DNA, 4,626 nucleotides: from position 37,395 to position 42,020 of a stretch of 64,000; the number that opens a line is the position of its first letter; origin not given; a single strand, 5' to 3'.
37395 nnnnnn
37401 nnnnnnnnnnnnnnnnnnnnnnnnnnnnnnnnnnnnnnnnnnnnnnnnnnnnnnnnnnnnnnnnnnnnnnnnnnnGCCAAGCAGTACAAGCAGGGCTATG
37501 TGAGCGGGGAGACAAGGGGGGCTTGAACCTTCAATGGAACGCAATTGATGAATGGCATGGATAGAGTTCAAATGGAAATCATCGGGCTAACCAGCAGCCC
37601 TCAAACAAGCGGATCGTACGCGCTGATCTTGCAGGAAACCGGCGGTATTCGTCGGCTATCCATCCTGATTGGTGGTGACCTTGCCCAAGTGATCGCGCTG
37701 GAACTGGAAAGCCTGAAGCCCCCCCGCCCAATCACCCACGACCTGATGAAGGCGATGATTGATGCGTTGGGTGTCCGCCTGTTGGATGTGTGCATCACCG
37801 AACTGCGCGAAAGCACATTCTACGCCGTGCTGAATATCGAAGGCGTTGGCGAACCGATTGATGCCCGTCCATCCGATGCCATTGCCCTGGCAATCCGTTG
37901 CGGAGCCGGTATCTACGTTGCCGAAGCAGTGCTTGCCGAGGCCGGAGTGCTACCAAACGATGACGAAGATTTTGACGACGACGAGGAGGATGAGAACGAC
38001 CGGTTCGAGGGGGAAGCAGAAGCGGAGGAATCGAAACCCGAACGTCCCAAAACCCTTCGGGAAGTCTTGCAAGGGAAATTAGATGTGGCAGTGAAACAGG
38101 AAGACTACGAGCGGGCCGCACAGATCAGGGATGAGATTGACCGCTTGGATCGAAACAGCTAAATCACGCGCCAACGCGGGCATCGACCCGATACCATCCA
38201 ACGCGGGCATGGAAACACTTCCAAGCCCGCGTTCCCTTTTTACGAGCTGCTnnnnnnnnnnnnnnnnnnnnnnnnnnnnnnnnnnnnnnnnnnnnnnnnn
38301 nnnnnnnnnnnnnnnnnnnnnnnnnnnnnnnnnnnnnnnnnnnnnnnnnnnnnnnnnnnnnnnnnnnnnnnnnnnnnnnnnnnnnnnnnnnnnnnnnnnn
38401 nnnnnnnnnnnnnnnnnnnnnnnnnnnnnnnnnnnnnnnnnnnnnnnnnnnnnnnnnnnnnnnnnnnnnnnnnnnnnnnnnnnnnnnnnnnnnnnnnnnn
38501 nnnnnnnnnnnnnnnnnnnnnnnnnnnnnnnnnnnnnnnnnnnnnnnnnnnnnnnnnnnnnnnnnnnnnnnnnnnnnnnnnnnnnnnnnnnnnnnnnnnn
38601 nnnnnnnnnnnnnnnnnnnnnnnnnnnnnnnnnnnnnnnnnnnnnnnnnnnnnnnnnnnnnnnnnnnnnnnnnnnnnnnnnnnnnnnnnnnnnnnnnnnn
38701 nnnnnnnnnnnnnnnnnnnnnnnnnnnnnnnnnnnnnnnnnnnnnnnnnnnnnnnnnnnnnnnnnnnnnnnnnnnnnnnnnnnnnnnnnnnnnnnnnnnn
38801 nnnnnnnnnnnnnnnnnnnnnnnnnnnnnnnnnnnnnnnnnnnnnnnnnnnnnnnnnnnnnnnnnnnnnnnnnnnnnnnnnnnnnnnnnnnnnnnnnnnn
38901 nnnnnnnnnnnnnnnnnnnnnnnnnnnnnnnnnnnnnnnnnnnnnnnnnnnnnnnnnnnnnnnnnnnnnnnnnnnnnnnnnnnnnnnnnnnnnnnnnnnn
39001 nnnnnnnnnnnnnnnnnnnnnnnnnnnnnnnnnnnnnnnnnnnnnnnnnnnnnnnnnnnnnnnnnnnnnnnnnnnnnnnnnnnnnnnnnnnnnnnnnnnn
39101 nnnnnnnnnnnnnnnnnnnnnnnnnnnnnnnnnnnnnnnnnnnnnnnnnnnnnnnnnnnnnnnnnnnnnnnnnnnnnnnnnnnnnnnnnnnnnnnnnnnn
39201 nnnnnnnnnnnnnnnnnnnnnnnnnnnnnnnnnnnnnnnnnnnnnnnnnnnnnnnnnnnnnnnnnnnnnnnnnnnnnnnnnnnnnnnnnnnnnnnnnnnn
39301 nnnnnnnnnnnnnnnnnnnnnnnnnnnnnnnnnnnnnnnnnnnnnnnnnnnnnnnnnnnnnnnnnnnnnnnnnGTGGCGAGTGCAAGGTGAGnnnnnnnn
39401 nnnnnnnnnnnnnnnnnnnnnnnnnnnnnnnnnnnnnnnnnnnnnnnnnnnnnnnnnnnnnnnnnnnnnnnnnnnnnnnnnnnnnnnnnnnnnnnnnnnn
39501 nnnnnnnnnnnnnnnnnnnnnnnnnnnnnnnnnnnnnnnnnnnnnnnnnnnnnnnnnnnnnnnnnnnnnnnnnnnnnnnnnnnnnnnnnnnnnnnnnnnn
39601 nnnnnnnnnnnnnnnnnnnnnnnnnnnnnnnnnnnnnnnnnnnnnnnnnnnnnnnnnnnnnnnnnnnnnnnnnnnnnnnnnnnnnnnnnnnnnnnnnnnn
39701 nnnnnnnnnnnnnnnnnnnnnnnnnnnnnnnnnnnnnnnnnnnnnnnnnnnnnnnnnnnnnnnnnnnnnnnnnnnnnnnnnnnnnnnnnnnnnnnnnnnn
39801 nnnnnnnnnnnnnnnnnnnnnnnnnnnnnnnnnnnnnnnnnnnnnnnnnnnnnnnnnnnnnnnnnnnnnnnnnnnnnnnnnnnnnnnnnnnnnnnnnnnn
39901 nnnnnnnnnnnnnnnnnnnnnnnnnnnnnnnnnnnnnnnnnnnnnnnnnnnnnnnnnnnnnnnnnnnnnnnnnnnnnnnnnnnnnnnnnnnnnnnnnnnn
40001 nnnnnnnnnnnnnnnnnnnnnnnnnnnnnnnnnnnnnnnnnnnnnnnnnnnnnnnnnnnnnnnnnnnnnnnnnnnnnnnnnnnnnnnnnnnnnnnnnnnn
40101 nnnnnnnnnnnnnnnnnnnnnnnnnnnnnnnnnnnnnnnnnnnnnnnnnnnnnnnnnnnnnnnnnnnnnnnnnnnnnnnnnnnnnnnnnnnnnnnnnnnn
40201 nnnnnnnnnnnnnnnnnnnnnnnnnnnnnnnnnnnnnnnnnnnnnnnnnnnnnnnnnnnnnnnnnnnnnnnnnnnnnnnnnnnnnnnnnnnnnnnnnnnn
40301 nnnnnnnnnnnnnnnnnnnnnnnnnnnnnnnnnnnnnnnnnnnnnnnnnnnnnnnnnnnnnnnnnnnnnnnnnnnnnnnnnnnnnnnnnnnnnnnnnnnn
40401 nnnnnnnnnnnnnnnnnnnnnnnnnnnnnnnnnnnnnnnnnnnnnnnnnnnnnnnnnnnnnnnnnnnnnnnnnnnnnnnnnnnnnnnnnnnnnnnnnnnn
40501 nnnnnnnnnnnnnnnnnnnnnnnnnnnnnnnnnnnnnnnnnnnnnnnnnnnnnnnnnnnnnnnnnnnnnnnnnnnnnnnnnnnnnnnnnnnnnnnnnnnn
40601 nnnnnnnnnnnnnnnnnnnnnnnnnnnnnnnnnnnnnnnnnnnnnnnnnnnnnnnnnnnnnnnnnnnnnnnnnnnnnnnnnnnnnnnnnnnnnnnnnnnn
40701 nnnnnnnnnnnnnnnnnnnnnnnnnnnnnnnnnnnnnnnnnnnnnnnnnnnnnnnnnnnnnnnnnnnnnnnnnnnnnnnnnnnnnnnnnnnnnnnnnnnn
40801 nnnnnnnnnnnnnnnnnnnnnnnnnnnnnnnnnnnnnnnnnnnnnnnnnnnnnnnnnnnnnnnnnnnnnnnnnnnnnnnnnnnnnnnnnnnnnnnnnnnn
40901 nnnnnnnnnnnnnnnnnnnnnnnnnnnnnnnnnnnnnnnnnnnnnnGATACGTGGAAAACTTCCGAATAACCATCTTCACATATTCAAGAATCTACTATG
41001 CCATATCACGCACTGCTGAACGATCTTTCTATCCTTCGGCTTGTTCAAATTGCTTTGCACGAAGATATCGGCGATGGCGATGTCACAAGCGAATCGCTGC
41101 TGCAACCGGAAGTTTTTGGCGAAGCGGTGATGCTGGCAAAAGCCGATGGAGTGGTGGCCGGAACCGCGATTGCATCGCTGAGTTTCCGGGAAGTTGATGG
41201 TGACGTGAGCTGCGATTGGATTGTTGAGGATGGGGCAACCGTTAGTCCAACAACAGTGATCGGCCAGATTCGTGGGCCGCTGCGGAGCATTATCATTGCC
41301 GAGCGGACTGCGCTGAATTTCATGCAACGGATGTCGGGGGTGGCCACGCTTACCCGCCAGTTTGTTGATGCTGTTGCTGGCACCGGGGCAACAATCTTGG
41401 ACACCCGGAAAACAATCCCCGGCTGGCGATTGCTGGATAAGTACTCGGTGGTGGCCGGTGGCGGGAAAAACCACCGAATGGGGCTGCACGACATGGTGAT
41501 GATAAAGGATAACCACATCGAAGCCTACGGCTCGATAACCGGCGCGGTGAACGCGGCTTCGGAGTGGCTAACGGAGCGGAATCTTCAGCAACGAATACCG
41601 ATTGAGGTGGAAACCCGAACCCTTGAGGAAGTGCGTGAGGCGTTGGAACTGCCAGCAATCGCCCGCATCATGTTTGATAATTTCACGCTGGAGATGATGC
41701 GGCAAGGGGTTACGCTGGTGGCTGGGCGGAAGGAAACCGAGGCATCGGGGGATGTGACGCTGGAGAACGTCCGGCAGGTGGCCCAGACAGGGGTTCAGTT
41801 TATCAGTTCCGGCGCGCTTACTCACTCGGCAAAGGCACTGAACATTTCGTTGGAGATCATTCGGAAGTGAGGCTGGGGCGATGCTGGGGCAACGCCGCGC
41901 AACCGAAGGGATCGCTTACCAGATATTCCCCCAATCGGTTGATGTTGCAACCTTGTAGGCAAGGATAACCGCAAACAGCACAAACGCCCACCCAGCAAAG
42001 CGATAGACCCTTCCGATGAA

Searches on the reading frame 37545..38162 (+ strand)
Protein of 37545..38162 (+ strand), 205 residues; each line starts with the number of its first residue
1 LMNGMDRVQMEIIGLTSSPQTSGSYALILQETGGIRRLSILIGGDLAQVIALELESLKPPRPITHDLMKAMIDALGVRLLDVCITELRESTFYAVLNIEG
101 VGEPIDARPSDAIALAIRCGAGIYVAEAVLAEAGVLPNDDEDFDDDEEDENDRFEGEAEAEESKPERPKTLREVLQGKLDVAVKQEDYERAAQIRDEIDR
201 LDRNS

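Call 32: search_protein_families(library=pfam, proteins=[window:37545-38162:+], max_evalue=0.001)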
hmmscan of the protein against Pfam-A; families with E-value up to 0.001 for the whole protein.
window:37545-38162:+ (205 aa): 2 families
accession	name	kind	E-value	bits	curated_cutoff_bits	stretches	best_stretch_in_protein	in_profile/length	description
PF02577.19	BFN_dom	-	3.1e-34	117.6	27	1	27-135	1-109/112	Bifunctional nuclease domain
PF02151.25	UVR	-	6.4e-07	29.4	21.5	1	181-202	13-34/36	UvrB/uvrC motif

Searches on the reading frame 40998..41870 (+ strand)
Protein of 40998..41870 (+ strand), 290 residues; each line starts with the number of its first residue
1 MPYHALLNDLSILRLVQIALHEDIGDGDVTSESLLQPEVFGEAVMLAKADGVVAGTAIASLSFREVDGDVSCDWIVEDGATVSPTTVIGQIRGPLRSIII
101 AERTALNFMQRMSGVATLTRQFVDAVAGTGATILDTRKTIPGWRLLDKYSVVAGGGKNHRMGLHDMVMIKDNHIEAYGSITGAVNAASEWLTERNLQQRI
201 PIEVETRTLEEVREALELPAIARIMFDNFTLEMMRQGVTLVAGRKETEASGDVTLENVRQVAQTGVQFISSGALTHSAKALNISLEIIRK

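Call 33: search_protein_families(library=pfam, proteins=[window:40998-41870:+], max_evalue=0.001)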
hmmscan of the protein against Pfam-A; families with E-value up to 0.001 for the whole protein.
window:40998-41870:+ (290 aa): 2 families
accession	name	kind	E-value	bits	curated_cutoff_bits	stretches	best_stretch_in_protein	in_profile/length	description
PF01729.25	QRPTase_C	-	2.7e-53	180.6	23.1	1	115-286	1-169/169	Quinolinate phosphoribosyl transferase, C-terminal domain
PF02749.22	QRPTase_N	-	9.1e-19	67.9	27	1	28-113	1-82/82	Quinolinate phosphoribosyl transferase, N-terminal domain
